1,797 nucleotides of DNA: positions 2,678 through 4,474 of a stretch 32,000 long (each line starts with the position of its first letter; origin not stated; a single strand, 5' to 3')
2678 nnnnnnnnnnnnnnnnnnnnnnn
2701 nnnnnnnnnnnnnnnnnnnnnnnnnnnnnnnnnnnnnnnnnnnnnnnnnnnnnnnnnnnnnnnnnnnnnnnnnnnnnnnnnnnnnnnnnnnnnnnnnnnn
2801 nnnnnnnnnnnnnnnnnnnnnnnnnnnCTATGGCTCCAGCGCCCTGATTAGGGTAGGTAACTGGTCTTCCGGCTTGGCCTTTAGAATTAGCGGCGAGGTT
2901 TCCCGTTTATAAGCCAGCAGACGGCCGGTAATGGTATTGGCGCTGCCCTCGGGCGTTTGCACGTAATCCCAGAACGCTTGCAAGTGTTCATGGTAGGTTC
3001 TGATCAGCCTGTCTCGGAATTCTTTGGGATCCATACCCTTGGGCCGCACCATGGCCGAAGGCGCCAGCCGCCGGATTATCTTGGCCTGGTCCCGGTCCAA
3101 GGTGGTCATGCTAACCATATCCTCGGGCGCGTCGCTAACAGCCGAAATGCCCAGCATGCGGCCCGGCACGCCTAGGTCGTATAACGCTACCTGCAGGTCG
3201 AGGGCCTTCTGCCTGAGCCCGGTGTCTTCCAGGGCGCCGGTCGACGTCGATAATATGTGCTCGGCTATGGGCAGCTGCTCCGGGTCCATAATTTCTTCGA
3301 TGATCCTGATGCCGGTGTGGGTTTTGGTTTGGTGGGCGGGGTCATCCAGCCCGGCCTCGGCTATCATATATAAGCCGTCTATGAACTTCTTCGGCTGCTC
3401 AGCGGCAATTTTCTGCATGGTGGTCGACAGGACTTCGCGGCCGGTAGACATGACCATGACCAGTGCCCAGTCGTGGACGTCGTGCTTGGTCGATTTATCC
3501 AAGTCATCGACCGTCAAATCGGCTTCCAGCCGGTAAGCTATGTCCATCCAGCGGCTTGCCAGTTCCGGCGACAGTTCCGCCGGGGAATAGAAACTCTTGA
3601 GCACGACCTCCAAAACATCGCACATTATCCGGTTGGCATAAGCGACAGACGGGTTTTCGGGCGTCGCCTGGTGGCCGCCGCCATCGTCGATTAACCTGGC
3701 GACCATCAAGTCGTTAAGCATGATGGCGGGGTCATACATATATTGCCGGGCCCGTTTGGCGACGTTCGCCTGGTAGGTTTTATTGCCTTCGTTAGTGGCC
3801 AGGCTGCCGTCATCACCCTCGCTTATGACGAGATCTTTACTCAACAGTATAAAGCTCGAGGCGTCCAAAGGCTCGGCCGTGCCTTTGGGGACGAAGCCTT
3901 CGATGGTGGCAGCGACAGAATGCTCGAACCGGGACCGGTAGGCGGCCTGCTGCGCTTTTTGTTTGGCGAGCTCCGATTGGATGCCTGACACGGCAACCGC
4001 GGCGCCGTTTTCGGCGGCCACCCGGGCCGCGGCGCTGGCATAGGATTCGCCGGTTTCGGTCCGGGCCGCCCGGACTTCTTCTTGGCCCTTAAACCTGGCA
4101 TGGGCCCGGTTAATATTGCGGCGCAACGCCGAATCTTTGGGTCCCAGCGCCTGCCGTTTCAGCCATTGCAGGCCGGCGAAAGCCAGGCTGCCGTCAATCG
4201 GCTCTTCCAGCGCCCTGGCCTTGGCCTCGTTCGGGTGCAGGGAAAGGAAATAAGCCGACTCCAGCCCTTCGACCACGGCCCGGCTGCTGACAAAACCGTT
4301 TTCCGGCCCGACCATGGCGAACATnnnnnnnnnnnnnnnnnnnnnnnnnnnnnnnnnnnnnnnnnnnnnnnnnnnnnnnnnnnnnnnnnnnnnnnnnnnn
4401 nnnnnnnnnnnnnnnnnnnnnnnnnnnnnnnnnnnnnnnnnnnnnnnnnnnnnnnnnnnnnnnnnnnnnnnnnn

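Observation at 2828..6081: Tandem pair of highly diverged paralogs of unknown function inserted antisense into the secA-prfB-ftsEX-ctp block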

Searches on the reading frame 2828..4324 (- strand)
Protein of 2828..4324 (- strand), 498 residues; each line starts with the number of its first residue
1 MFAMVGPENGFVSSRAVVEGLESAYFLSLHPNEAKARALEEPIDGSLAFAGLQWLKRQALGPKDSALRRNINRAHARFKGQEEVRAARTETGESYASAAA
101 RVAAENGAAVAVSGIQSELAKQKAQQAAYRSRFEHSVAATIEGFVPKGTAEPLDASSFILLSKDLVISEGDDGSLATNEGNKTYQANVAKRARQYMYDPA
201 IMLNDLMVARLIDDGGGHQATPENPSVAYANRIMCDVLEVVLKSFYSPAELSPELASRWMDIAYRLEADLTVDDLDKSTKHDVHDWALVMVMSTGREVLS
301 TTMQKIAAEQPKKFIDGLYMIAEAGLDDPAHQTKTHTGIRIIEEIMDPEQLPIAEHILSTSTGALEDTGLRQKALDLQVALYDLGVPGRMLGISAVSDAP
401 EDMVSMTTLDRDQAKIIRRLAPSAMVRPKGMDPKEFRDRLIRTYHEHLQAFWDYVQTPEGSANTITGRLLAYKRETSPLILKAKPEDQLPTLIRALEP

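Call 7: search_protein_families(library=pfam, proteins=[window:2828-4324:-], max_evalue=0.01)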
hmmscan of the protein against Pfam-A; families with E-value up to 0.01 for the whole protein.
window:2828-4324:- (498 aa): 0 families

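Call 9: search_protein_families(library=ncbifam, proteins=[window:2828-4324:-], max_evalue=1)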
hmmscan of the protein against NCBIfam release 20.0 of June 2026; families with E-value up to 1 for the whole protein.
window:2828-4324:- (498 aa): 1 family
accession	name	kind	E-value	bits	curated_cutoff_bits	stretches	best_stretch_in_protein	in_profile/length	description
TIGR03850.1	bind_CPR_0540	equivalog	0.032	12.8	299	1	95-166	346-414/437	carbohydrate ABC transporter substrate-binding protein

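Call 10: search_protein_families(library=padloc, proteins=[window:2828-4324:-], max_evalue=1)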
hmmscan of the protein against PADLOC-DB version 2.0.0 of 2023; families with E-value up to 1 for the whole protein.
window:2828-4324:- (498 aa): 0 families

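Call 11: search_protein_families(library=phrogs, proteins=[window:2828-4324:-], max_evalue=1)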
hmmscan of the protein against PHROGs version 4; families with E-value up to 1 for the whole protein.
window:2828-4324:- (498 aa): 1 family
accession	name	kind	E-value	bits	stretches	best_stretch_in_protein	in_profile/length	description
phrog_19558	-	head and packaging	0.17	13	1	74-116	29-68/104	virion structural protein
